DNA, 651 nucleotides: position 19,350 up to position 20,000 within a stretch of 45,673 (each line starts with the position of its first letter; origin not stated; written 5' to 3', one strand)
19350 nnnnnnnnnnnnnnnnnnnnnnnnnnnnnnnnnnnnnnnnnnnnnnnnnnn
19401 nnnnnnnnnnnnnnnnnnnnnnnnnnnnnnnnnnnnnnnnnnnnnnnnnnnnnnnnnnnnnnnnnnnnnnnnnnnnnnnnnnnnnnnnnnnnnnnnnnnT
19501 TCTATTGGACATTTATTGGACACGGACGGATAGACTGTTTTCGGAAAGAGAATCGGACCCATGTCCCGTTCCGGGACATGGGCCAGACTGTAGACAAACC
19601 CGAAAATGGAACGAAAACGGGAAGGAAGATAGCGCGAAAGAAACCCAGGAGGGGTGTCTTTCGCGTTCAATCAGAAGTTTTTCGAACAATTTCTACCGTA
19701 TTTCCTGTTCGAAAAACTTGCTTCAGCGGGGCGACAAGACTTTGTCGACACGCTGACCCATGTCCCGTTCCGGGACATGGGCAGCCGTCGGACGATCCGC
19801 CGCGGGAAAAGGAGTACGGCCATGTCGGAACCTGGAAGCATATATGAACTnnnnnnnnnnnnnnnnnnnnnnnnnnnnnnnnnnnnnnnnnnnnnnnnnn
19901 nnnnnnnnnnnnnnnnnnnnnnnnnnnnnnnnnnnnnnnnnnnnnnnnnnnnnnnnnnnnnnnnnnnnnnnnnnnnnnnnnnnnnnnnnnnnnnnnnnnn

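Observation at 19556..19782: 227-bp inverted-repeat-bounded, four-hairpin element between the boxed promoter and the first peptide gene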

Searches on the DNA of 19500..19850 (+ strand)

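Call 30: search_dna_similar(query=window:19540-19800:+, collection=plasmids, mode=distant, max_evalue=0.01)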
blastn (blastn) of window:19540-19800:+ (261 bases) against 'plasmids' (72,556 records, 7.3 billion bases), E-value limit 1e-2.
Records with a match: 1; places in all: 2; records where one place covers at least 80% of the query: 0.
Best place of each record, by identity: 60-80% 1.
By first word of the organism name: Vescimonas 1.
By predicted mobility (MOB-suite, as given by PLSDB): non-mobilizable 1.
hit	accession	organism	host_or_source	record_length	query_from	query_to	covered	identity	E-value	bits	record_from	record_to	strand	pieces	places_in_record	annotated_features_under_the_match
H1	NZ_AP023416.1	Vescimonas fastidiosa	Homo sapiens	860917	73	216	55%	71.2%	6e-9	69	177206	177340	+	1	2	none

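Call 31: search_dna_similar(query=window:19540-19800:+, collection=phages, mode=distant, max_evalue=0.01)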
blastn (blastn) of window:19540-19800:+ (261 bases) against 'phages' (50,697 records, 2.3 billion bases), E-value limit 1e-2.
Records with a match: 1; places in all: 1; records where one place covers at least 80% of the query: 0.
Best place of each record, by identity: 80-90% 1.
By first word of the organism name: Bacteriophage 1.
By host as written in the record: - 1.
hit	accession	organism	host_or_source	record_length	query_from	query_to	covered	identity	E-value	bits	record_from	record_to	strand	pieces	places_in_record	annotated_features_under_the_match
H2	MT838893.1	Bacteriophage sp.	human fecal samples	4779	172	218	18%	83.0%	6e-3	47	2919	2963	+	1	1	record has no annotation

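Call 32: get_annotated_region(hit=H1, flank=3000)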
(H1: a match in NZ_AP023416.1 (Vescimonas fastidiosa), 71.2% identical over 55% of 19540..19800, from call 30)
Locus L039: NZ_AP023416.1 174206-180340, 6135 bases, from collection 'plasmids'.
description: Vescimonas fastidiosa strain MM35 plasmid pMM35_01
organism: Vescimonas fastidiosa (NCBI taxid 2714353)
taxonomy: Bacteria; Bacillota; Clostridia; Eubacteriales; Oscillospiraceae; Vescimonas; Vescimonas fastidiosa
host: -; source: Homo sapiens; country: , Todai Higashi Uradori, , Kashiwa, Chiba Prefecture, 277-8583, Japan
typing (MOB-suite, as given by PLSDB): non-mobilizable
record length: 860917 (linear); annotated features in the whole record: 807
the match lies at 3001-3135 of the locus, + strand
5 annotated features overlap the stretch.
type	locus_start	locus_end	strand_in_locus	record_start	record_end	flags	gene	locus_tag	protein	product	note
CDS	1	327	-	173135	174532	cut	rlmD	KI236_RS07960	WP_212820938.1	23S rRNA (uracil(1939)-C(5))-methyltransferase RlmD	-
CDS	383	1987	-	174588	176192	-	-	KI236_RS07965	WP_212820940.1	MBL fold metallo-hydrolase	-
CDS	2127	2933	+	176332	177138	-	-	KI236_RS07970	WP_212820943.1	hypothetical protein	-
CDS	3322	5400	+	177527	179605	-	recJ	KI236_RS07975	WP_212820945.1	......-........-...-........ exonuclease RecJ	GO:0006310 - DNA recombination [Evidence IEA]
CDS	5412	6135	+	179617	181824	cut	-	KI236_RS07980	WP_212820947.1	bifunctional (p)ppGpp synthetase/guanosine-3',5'-bis(diphosphate) 3'-pyrophosphohydrolase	GO:0015970 - guanosine tetraphosphate biosynthetic process [Evidence IEA]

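Call 35: search_rna_families(source=window, start=19500, end=19850, threshold=evalue, max_evalue=10, show_alignments=3)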
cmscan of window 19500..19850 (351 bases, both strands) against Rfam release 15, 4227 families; matches with E-value up to 10: 2.
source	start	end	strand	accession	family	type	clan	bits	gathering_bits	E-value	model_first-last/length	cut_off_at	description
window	19740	19788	+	RF01668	P10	Gene; sRNA;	-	15.2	37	0.47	1-72/72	no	Pseudomonas sRNA P10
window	19803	19832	+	RF01309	sR60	Gene; snRNA; snoRNA; CD-box;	CL00132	13.5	50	1.8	1-55/55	no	Small nucleolar RNA sR60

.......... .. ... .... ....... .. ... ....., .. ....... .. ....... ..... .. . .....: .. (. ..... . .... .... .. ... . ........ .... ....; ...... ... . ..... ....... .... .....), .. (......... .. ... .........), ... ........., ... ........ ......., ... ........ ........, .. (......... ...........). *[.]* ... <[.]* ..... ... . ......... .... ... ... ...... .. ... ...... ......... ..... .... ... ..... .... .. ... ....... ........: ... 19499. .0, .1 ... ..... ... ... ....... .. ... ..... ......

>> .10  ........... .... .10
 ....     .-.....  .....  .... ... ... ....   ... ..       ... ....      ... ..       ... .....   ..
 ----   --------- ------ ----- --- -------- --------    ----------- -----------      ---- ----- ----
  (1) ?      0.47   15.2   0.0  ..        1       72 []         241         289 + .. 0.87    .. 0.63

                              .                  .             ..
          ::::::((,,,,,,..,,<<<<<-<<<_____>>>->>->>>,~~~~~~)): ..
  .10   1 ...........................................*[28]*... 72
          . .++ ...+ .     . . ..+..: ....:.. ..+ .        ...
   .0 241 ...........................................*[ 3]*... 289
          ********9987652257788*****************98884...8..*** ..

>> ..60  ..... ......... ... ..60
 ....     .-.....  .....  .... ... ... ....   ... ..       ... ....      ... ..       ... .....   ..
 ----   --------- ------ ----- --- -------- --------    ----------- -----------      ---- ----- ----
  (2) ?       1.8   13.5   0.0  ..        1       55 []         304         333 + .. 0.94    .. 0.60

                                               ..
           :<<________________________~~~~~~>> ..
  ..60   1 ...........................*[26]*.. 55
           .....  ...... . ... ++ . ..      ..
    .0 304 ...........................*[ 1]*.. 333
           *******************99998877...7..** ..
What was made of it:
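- On Curated RNA families (Rfam 15), including riboswitches, leaders and sRNAs: The best sub-threshold hit has E = 0.47, is unrelated (P10), and simply picks up hairpin H2 (call 35).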

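Call 36: search_rna_families(source=L039, start=2900, end=3330, threshold=evalue, max_evalue=10, show_alignments=3)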
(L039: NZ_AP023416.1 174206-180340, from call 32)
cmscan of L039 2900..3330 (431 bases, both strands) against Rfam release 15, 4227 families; matches with E-value up to 10: 7.
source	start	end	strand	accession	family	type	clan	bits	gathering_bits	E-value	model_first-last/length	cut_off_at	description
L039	3068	3100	+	RF03697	mir-722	Gene; miRNA;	-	17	81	2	1-67/67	no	mir-722 microRNA precursor family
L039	3066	3100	+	RF04254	mir-1677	Gene; miRNA;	-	16.8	84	1.7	1-76/76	no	mir-1677 microRNA precursor family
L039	3063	3104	+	RF03217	mir-3167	Gene; miRNA;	-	16.7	86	3.5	1-59/59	no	mir-3167 microRNA precursor family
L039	3065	3147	+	RF02869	ncS025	Gene; sRNA;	-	15.8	46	2.3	1-85/85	no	Burkholderia sRNA 25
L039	3072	3093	-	RF03485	mir-4000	Gene; miRNA;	-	15.8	58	2.3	1-54/54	no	mir-4000 microRNA precursor family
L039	3067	3099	+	RF00737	mir-322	Gene; miRNA;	-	15.6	62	2.9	23-55/84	no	mir-322 microRNA precursor family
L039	3066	3100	-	RF04254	mir-1677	Gene; miRNA;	-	14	84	9.9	1-76/76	no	mir-1677 microRNA precursor family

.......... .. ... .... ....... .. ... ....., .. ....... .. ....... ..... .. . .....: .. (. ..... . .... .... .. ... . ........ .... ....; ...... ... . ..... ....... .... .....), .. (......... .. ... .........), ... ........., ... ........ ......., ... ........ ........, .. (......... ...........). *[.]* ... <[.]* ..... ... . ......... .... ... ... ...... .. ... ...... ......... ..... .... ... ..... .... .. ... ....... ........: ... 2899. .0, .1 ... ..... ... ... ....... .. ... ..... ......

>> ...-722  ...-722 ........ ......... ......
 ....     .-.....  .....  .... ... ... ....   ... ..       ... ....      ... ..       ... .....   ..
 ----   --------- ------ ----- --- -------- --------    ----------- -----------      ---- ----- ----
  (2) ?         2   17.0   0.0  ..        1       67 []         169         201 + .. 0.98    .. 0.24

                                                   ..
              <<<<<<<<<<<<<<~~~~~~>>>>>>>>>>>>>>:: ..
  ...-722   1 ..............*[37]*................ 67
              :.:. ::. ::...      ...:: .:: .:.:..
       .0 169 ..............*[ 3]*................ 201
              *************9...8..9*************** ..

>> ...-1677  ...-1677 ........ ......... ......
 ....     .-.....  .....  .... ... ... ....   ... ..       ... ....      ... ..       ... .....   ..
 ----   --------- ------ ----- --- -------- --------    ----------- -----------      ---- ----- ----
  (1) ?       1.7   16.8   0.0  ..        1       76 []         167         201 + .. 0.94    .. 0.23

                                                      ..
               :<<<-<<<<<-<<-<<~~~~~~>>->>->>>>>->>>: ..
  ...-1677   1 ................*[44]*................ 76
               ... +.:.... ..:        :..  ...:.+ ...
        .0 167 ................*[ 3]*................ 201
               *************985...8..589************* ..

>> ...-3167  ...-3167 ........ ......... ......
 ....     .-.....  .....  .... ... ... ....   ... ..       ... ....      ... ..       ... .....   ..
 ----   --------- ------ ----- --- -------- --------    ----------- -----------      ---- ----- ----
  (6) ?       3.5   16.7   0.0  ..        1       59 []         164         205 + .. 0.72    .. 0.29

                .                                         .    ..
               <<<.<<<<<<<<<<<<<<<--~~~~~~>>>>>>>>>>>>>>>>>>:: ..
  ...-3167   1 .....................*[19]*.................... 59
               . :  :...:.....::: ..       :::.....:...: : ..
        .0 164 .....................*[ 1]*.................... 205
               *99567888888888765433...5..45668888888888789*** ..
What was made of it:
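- On Curated RNA families (Rfam 15), including riboswitches, leaders and sRNAs: The Vescimonas copy gives nothing either (call 36).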

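Call 37: search_dna_similar(query=L039:2960-3150:+, collection=plasmids, mode=distant, max_evalue=1, max_rows=40)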
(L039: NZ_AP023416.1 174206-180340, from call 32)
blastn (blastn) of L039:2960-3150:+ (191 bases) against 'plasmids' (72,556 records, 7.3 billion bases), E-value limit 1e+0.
Records with a match: 4; places in all: 10; records where one place covers at least 80% of the query: 1.
Best place of each record, by identity: >=99% 1; 90-95% 1; 80-90% 2.
By first word of the organism name: Vescimonas 2; Bacillus 1; Capnocytophaga 1.
By predicted mobility (MOB-suite, as given by PLSDB): non-mobilizable 4.
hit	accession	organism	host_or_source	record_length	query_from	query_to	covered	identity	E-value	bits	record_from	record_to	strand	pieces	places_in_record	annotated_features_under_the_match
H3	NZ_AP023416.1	Vescimonas fastidiosa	Homo sapiens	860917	1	191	100%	100.0%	1e-92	345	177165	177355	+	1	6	none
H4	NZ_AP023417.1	Vescimonas fastidiosa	Homo sapiens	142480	14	135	64%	86.9%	1e-33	149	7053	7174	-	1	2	none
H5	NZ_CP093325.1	Bacillus sp. N5-665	whole organism,peat soil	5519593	105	141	19%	83.8%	5e-1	41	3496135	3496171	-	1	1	none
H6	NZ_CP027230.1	Capnocytophaga sp. oral taxon 878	Homo sapiens,pure ...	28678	116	142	14%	92.6%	5e-1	41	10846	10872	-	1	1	hypothetical protein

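Call 38: get_annotated_region(hit=H4, flank=20000)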
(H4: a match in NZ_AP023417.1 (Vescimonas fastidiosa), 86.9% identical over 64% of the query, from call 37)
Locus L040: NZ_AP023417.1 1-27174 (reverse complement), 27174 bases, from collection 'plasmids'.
description: Vescimonas fastidiosa strain MM35 plasmid pMM35_02
organism: Vescimonas fastidiosa (NCBI taxid 2714353)
taxonomy: Bacteria; Bacillota; Clostridia; Eubacteriales; Oscillospiraceae; Vescimonas; Vescimonas fastidiosa
host: -; source: Homo sapiens; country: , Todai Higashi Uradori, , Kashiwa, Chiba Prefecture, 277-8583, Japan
typing (MOB-suite, as given by PLSDB): non-mobilizable
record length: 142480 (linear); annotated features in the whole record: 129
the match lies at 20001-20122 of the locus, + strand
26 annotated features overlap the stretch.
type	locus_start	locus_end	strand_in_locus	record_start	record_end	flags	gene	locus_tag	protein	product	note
CDS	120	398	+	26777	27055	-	-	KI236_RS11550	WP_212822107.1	hypothetical protein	-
CDS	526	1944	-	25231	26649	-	purB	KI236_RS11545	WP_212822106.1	adenylosuccinate lyase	GO:0009152 - purine ribonucleotide biosynthetic process [Evidence IEA]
CDS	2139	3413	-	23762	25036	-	-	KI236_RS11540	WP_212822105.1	adenylosuccinate synthase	GO:0006164 - purine nucleotide biosynthetic process [Evidence IEA]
CDS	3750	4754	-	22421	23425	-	-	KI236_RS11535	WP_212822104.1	ornithine cyclodeaminase family protein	-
CDS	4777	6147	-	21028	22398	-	-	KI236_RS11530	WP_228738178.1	sodium:solute symporter family protein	-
CDS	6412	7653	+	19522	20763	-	-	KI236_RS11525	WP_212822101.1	MerR family transcriptional regulator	GO:0006355 - regulation of DNA-templated transcription [Evidence IEA]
CDS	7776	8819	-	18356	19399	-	-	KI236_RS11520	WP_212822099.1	hypothetical protein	-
CDS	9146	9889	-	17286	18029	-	-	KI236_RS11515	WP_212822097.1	amino acid ABC transporter ATP-binding protein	-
CDS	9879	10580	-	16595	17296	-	-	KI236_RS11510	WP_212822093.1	amino acid ABC transporter permease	GO:0006865 - amino acid transport [Evidence IEA]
CDS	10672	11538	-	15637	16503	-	-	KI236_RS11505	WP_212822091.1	transporter substrate-binding domain-containing protein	-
CDS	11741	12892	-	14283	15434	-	-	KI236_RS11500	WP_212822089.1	aminotransferase class I/II-fold pyridoxal phosphate-dependent enzyme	GO:0009058 - biosynthetic process [Evidence IEA]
CDS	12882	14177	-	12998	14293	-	larA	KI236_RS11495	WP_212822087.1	nickel-dependent lactate racemase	-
CDS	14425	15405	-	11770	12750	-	-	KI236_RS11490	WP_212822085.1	lipoate--protein ligase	GO:0036211 - protein modification process [Evidence IEA]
CDS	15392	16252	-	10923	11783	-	lipA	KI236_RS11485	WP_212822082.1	lipoyl synthase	GO:0009107 - lipoate biosynthetic process [Evidence IEA]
CDS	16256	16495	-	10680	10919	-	-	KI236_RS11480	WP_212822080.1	biotin/lipoyl-containing protein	-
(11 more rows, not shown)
